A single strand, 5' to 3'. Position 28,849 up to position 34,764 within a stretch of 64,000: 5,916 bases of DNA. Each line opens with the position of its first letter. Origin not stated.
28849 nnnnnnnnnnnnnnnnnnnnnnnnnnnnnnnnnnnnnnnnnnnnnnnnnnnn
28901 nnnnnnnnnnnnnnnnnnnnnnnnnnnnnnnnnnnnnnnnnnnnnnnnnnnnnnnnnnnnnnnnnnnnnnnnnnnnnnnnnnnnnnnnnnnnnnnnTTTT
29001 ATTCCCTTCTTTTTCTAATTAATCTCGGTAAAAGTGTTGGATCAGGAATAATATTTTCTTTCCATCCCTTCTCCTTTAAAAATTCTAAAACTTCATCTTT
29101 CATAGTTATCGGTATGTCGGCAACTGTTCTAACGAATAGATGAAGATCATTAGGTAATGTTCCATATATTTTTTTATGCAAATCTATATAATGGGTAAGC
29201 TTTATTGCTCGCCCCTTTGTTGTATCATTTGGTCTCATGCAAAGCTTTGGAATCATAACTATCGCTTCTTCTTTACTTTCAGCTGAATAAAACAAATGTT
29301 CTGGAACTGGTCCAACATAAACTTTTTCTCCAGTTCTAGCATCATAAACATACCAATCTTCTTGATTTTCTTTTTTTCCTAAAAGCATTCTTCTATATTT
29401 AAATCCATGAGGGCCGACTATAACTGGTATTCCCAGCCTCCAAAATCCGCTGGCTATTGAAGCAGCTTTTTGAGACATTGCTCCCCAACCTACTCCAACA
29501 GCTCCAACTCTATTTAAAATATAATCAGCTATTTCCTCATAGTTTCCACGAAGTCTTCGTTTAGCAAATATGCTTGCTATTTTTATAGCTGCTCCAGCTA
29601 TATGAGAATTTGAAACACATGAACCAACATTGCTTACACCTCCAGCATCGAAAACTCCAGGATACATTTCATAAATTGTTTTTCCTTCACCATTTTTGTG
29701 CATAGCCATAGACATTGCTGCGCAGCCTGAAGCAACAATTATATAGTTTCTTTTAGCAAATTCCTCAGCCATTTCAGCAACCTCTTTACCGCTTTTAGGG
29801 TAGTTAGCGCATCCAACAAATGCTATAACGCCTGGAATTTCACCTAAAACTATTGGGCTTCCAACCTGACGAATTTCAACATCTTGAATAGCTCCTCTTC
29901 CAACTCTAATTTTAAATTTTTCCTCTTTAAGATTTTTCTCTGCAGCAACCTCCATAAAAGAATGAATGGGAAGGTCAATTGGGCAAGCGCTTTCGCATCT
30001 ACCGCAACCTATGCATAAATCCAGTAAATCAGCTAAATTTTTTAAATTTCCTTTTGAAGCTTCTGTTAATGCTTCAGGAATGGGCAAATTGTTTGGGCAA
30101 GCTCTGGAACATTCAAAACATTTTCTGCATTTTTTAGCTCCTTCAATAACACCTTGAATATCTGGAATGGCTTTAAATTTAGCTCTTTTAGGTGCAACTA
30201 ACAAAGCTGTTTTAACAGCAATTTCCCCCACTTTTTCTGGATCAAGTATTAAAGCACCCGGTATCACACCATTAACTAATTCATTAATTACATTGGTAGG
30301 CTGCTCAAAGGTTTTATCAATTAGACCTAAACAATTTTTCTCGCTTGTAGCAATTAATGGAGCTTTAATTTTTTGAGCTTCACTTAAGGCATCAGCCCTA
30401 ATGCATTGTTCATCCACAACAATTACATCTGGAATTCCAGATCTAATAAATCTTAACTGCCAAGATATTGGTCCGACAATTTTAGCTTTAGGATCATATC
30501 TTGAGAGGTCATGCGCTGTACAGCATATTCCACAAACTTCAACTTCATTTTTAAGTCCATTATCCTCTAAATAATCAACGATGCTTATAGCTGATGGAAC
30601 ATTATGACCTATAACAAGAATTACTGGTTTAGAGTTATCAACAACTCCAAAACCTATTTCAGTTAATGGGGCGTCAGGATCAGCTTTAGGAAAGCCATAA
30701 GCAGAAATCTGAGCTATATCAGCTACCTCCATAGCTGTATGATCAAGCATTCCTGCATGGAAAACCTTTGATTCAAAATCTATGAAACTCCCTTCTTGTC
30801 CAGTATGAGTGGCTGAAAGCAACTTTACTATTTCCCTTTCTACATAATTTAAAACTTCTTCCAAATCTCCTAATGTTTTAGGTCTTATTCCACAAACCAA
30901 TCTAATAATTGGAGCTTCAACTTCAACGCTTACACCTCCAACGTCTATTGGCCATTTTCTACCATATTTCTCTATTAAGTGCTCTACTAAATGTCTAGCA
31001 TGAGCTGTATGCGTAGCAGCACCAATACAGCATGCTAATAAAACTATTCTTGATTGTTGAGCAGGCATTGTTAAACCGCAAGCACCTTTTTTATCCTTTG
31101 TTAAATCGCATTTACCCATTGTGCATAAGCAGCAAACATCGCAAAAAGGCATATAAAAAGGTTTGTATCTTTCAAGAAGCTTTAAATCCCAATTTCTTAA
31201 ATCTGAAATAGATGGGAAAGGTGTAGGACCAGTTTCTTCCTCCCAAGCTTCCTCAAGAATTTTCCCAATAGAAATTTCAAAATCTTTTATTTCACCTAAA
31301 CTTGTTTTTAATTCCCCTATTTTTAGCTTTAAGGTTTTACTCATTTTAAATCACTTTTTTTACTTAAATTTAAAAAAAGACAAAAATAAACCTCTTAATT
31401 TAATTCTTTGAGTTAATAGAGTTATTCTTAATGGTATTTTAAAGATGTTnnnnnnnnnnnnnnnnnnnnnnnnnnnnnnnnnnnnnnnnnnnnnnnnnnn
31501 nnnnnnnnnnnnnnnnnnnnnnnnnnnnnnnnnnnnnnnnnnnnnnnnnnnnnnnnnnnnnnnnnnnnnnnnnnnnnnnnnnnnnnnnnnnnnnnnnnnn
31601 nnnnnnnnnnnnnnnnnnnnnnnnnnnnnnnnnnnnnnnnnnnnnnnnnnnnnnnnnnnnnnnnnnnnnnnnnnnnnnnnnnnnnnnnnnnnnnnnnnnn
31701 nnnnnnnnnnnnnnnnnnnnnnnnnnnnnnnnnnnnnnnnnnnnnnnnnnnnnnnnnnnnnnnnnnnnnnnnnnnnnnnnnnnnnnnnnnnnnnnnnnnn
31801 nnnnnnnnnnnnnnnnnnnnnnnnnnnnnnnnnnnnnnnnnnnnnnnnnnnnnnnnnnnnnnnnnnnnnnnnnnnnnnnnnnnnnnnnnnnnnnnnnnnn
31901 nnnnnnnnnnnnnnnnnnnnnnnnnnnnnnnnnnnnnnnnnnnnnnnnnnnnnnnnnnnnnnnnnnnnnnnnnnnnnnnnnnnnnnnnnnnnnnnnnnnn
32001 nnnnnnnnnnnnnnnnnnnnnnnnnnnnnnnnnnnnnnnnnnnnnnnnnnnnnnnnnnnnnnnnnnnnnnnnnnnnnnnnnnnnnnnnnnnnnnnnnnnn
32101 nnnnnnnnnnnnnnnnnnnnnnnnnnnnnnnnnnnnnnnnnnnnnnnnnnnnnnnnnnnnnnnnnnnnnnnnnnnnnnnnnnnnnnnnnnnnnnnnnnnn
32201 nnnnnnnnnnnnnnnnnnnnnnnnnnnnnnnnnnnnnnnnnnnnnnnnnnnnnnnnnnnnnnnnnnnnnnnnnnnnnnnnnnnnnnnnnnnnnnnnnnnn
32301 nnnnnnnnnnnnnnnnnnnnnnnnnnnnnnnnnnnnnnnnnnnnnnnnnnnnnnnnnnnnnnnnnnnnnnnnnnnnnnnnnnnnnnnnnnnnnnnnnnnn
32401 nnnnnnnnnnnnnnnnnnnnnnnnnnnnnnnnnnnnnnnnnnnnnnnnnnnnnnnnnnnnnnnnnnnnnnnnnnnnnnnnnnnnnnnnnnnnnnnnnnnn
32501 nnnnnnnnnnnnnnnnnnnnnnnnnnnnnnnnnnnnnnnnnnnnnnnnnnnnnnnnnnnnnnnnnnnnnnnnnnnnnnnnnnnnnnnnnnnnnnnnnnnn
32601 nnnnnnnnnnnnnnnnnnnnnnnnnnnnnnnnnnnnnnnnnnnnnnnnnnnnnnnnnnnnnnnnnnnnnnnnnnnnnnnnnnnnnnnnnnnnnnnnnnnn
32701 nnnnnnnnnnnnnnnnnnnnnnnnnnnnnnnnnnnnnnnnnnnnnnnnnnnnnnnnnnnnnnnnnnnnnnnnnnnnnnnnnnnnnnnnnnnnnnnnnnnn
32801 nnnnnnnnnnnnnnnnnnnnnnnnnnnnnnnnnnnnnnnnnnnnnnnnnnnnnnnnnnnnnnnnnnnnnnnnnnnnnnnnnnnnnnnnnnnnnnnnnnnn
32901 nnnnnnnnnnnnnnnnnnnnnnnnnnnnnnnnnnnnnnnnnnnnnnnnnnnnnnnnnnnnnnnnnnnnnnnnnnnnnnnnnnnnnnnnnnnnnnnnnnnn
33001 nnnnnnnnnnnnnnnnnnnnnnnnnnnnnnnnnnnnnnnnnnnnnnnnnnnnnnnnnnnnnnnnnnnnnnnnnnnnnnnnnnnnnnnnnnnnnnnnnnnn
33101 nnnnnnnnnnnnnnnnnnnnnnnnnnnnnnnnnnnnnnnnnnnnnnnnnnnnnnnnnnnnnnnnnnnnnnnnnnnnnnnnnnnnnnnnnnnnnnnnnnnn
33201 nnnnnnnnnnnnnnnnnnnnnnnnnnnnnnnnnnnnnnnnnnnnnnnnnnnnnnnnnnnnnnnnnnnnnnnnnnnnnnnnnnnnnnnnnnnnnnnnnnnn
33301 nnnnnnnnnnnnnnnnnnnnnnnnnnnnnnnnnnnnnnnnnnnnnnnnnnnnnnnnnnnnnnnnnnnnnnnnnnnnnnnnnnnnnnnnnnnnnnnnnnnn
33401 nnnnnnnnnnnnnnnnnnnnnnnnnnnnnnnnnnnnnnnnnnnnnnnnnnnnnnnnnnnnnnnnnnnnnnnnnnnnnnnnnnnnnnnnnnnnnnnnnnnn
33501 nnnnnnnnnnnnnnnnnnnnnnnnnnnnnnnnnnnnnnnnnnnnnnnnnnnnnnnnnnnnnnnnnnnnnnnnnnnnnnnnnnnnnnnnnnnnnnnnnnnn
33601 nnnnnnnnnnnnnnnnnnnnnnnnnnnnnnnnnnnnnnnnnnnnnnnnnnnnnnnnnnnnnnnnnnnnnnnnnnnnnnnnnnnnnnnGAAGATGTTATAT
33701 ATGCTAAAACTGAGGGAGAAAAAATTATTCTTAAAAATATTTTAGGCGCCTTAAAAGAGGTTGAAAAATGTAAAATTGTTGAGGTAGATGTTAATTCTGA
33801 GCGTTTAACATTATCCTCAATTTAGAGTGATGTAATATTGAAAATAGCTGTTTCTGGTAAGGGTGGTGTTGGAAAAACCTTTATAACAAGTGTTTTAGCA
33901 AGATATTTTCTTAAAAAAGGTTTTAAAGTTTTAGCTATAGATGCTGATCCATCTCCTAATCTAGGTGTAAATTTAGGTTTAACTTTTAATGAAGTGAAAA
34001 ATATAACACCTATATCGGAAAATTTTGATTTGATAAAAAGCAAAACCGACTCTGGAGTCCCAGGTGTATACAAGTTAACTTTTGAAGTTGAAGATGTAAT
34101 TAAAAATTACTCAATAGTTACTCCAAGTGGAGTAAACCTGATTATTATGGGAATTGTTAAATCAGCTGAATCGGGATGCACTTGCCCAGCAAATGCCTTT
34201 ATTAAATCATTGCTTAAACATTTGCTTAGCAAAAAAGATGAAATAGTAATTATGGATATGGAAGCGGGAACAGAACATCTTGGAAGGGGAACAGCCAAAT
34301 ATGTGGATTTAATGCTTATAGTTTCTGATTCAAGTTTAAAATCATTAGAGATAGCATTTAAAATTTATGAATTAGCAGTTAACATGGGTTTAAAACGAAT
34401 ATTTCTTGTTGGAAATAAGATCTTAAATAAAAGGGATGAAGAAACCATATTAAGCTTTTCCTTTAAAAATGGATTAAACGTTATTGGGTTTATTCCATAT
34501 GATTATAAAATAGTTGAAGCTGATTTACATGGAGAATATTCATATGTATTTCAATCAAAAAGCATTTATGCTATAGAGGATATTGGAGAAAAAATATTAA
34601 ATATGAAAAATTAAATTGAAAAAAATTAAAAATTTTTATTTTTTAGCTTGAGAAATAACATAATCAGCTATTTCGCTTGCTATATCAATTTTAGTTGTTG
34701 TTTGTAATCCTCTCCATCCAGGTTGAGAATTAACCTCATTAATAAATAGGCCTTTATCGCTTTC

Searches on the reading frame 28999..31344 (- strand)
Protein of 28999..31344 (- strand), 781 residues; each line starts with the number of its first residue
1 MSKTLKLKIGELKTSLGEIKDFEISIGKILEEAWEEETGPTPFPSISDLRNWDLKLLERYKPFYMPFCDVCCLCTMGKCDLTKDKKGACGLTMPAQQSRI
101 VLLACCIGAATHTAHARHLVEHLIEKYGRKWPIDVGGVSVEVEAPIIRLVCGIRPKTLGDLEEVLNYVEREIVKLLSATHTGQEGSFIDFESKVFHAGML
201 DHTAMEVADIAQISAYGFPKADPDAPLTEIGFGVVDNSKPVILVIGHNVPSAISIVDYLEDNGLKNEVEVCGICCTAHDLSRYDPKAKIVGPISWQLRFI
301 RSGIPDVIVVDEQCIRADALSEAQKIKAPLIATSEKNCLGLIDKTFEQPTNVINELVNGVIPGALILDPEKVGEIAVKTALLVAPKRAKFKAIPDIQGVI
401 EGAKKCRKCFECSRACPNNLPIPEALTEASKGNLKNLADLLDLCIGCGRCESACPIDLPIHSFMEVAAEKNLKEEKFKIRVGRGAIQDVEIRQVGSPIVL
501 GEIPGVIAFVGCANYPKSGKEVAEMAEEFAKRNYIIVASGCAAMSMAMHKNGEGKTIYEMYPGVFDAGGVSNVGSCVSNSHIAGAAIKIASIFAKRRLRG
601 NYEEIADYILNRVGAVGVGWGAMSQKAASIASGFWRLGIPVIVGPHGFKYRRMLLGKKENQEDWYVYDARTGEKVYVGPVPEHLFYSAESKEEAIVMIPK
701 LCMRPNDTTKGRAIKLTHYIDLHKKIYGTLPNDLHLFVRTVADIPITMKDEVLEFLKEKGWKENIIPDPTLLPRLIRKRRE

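Call 3: search_protein_families(library=pfam, proteins=[window:28999-31344:-], max_evalue=0.01)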
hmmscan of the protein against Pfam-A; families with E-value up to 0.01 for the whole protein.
window:28999-31344:- (781 aa): 14 families
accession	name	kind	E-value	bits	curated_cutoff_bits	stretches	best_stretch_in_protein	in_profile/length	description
PF03063.25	Prismane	-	2.2e-70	238.2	27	2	158-653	129-488/513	Prismane/CO dehydrogenase family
PF13183.11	Fer4_8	-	1.2e-08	35.7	27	1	435-457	45-67/68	4Fe-4S dicluster domain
PF13187.11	Fer4_9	-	1.3e-07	32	27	1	405-455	1-48/52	4Fe-4S dicluster domain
PF13237.11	Fer4_10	-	2.5e-06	27.8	25.5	2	401-455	4-53/53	4Fe-4S dicluster domain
PF14691.11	Fer4_20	-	2.5e-06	27.7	25.8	0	398-439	16-59/113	Dihydroprymidine dehydrogenase domain II, 4Fe-4S cluster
PF12838.12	Fer4_7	-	5.3e-06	27.2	27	1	405-456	1-50/52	4Fe-4S dicluster domain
PF00037.32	Fer4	-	2.2e-05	24.5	21.1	1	442-457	6-21/24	4Fe-4S binding domain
PF14697.11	Fer4_21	-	8.9e-05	23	35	1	404-457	6-54/59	4Fe-4S dicluster domain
PF12800.12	Fer4_4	-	0.00013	22.5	24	1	442-455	2-15/17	4Fe-4S binding domain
PF13534.11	Fer4_17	-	0.00033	21.6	22.2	1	438-458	40-60/61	4Fe-4S dicluster domain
PF12797.12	Fer4_2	-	0.00033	20.9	24.5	1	441-455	7-21/22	4Fe-4S binding domain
PF12837.12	Fer4_6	-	0.00071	19.9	25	1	442-455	7-20/24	4Fe-4S binding domain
PF25160.1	LdpA_Fe-S-bd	-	0.0018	18.5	27.6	1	411-458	4-42/49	LdpA Fe-S cluster-binding domain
PF13484.11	Fer4_16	-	0.0031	18.7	30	0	444-473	2-31/66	4Fe-4S double cluster binding domain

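Call 64: search_protein_families(library=ncbifam, proteins=[window:28999-31344:-], max_evalue=1e-10)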
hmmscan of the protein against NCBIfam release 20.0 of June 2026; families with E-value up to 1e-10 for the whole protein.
window:28999-31344:- (781 aa): 4 families
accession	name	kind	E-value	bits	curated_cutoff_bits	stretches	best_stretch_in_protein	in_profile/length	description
TIGR00314.1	cdhA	equivalog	0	1216.5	781.3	1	10-764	3-760/784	CO dehydrogenase/acetyl-CoA synthase complex subunit alpha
TIGR01702.1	CO_DH_cata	equivalog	1.3e-21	76.4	478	0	154-340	163-357/621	anaerobic carbon-monoxide dehydrogenase catalytic subunit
NF007078.0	PRK09529.1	subfamily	2.5e-17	62.3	809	1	467-643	98-260/710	bifunctional acetyl-CoA decarbonylase/synthase complex subunit alpha/beta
NF040764.1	CODH_ACS_al_bet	equivalog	9.3e-17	60.5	800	1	470-643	93-254/705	acetyl-CoA decarbonylase/synthase complex subunit alpha/beta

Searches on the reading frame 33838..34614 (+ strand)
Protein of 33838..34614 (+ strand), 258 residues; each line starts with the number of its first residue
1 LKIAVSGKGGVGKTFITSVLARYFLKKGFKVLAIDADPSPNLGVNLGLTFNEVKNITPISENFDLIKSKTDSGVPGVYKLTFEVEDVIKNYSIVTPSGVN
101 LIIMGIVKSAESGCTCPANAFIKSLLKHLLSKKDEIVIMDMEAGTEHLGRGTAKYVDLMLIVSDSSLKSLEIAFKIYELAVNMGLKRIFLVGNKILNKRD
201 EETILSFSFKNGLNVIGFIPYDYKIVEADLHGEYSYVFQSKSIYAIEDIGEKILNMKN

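Call 3: search_protein_families(library=pfam, proteins=[window:33838-34614:+], max_evalue=0.01)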
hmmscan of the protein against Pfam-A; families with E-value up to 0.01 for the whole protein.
window:33838-34614:+ (258 aa): 10 families
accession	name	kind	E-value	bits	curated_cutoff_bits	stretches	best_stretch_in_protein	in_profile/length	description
PF01656.29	CbiA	-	1.2e-16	61.2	25.4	1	3-233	2-123/125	CobQ/CobB/MinD/ParA nucleotide binding domain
PF13614.12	AAA_31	-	1.8e-10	41.5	27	1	7-142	9-126/177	AAA domain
PF10609.15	ParA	-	3.5e-08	33.6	27.1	1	5-37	9-41/246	NUBPL iron-transfer P-loop NTPase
PF00142.24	Fer4_NifH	-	4.3e-08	33.4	25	1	1-253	1-244/271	4Fe-4S iron sulfur cluster binding proteins, NifH/frxC family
PF02374.21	ArsA_ATPase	-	1.2e-07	31.7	24.3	1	3-66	4-65/305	Anion-transporting ATPase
PF06564.18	CBP_BcsQ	-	0.00093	19.2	21.3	1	4-51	5-53/234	Cellulose biosynthesis protein BcsQ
PF20720.3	nSTAND3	-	0.0012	19.1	27.2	1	4-36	21-52/155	Novel STAND NTPase 3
PF16575.11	CLP1_P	-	0.0022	18.3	26.6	0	7-44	1-39/188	mRNA cleavage and polyadenylation factor CLP1 P-loop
PF01935.23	DUF87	-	0.0027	18.3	23.2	0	2-36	25-60/220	Helicase HerA, central domain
PF13679.12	Methyltransf_32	-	0.0076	16.7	27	0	120-157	11-48/143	Methyltransferase domain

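Call 64: search_protein_families(library=ncbifam, proteins=[window:33838-34614:+], max_evalue=1e-10)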
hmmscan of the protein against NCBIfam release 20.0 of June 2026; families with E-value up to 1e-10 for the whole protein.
window:33838-34614:+ (258 aa): 1 family
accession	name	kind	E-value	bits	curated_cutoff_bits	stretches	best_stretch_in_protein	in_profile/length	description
TIGR01969.1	minD_arch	subfamily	7.4e-12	45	201.75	0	5-252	6-229/251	cell division ATPase MinD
